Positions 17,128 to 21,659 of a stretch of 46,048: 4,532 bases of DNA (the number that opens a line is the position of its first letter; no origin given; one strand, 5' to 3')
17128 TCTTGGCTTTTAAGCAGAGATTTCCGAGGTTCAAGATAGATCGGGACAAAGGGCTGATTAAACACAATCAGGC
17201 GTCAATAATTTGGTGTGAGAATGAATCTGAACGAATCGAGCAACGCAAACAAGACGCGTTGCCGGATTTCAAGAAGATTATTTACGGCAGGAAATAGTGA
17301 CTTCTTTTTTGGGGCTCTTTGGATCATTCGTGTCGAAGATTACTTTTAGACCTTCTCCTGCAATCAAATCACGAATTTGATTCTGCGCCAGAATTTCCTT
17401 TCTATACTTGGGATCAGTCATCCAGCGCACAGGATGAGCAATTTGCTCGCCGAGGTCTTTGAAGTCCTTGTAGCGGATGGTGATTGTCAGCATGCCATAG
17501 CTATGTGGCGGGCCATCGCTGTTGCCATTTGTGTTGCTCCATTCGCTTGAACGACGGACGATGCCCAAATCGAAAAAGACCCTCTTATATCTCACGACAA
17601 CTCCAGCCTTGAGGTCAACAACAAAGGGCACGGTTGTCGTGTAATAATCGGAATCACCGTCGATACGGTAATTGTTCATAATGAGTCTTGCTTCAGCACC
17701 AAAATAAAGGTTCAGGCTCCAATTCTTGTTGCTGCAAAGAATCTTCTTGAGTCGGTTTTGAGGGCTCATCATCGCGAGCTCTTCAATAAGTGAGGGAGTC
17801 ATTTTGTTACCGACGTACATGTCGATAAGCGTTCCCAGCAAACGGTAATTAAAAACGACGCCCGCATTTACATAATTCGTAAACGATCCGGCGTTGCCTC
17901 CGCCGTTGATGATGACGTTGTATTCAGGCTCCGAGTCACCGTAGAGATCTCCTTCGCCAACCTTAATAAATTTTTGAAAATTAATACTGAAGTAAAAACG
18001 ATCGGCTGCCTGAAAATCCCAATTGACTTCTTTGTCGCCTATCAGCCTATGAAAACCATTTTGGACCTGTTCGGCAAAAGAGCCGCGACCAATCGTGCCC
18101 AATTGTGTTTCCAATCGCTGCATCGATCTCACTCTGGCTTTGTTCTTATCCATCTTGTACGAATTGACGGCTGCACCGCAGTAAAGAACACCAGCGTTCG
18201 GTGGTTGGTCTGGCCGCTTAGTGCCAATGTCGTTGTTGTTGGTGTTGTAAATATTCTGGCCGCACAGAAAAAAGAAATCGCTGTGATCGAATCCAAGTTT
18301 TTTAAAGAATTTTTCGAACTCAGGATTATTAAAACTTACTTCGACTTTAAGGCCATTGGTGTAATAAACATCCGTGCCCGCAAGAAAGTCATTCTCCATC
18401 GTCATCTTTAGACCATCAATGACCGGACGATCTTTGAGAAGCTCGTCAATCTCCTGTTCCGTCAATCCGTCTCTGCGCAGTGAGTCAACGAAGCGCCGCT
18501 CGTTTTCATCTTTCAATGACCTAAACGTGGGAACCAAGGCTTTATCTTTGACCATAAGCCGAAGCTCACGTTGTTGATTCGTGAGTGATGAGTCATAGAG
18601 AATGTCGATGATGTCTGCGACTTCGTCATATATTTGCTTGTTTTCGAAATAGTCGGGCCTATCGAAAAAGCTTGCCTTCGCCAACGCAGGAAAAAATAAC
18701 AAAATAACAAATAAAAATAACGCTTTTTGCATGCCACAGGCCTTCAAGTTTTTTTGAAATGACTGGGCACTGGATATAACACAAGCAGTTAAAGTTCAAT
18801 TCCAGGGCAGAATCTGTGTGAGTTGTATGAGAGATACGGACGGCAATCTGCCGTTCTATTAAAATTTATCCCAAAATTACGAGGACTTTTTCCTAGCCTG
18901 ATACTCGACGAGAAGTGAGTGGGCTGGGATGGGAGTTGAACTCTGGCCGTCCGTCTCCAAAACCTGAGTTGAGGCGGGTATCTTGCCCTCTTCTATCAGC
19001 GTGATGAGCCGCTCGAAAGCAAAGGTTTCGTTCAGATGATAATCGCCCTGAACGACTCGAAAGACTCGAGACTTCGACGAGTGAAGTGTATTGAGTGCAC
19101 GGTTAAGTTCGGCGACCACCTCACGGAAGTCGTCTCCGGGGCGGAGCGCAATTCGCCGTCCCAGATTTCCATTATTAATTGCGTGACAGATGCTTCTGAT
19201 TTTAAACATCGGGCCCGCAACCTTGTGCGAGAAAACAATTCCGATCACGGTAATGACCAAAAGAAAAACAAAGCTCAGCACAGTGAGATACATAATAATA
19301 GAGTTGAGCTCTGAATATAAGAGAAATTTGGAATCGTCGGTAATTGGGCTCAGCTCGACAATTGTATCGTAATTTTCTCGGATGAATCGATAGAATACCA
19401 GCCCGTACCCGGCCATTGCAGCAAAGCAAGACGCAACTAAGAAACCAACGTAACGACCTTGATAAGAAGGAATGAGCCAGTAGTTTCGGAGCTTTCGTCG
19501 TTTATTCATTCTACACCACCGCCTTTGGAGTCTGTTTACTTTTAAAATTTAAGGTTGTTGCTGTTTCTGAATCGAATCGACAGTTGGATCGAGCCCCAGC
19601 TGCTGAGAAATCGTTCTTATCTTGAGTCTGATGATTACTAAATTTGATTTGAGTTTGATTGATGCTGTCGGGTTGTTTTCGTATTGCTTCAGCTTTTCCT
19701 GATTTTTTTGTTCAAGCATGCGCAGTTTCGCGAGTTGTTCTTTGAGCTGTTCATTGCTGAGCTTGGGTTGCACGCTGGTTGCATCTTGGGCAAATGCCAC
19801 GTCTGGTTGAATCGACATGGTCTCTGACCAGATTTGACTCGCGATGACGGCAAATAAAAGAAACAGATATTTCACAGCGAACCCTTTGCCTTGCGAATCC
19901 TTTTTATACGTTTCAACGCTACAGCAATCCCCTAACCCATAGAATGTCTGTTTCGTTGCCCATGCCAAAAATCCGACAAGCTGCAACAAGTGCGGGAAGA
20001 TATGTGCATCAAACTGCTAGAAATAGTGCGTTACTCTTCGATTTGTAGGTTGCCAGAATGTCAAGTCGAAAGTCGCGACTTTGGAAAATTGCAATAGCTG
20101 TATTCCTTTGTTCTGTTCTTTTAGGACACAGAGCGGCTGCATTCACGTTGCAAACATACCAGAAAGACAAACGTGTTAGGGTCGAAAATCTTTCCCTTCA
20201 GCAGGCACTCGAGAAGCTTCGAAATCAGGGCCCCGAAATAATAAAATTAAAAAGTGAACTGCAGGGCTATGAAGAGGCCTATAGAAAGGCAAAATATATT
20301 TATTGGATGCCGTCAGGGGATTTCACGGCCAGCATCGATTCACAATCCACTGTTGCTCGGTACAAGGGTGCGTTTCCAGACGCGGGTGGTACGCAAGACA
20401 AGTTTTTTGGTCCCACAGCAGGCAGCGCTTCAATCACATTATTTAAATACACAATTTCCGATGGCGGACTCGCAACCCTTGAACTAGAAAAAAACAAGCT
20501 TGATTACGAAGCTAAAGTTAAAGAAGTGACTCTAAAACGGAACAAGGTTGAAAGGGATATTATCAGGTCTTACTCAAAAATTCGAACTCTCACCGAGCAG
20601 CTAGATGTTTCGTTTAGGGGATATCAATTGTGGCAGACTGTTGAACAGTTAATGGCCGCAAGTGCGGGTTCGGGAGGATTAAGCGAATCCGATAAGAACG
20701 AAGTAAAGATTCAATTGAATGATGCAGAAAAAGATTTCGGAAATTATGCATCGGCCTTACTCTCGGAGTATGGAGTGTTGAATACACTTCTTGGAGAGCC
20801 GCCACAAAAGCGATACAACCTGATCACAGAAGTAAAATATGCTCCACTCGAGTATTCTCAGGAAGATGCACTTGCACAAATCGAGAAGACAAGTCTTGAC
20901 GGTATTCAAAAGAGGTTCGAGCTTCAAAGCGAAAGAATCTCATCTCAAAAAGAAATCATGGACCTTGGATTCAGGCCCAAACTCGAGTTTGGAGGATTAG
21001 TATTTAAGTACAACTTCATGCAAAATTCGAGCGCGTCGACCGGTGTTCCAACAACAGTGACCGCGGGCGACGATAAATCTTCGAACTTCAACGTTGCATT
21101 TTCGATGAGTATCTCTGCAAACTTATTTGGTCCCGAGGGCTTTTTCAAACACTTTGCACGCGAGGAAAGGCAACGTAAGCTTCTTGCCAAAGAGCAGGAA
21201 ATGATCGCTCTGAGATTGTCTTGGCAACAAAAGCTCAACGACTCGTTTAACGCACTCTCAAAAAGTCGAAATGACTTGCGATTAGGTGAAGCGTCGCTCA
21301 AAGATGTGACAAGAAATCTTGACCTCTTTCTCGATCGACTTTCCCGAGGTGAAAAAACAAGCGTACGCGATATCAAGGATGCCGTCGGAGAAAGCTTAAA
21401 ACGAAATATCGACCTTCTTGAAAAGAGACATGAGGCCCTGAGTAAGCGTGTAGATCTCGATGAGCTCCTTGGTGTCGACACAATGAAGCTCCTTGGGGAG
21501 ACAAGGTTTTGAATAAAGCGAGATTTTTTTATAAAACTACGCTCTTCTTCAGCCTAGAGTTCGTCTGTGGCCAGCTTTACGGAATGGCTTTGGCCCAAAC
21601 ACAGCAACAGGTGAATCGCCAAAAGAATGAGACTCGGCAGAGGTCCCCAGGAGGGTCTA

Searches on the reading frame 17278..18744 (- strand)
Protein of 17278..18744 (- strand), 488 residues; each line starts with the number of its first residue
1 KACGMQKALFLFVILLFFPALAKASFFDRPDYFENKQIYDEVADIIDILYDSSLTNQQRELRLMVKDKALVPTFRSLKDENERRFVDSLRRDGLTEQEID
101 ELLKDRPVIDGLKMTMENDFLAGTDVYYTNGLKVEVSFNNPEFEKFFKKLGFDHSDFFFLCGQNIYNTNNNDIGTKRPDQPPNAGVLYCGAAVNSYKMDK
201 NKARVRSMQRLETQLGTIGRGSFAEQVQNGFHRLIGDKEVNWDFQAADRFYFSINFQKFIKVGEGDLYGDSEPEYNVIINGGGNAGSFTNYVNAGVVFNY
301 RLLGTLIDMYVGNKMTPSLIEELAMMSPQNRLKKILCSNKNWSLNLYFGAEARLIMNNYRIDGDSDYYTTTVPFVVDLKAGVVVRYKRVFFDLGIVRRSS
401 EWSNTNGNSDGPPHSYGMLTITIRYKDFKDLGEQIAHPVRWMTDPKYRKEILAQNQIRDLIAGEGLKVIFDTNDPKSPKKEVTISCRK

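Call 80: search_protein_families(library=pfam, proteins=[window:17278-18744:-], max_evalue=0.00001)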
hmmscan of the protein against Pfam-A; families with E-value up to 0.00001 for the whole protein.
window:17278-18744:- (488 aa): 1 family
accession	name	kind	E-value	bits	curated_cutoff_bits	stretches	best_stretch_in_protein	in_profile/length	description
PF09982.15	LpxR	-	7.2e-40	137.3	26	1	112-424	23-322/323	Outer membrane protein LpxR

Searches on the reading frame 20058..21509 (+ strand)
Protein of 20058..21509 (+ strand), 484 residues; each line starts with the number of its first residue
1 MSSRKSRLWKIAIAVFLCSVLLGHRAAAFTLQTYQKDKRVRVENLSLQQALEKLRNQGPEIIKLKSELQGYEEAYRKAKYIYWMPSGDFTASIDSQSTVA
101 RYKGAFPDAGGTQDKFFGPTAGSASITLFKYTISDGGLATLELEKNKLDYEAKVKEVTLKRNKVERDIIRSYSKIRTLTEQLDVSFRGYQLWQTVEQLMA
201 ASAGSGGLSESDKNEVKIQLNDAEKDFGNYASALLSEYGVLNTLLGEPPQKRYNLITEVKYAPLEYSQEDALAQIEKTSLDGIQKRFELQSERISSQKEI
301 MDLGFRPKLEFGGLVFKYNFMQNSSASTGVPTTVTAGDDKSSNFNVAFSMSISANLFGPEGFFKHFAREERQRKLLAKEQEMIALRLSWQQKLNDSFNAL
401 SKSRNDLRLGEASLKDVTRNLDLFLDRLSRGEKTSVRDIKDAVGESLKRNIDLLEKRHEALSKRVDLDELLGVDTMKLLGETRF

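Call 80: search_protein_families(library=pfam, proteins=[window:20058-21509:+], max_evalue=0.00001)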
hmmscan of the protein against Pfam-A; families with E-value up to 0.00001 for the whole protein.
window:20058-21509:+ (484 aa): 1 family
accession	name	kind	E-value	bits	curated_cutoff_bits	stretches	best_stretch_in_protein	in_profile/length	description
PF02321.23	OEP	-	2.1e-13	50.9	22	1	47-246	1-187/187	Outer membrane efflux protein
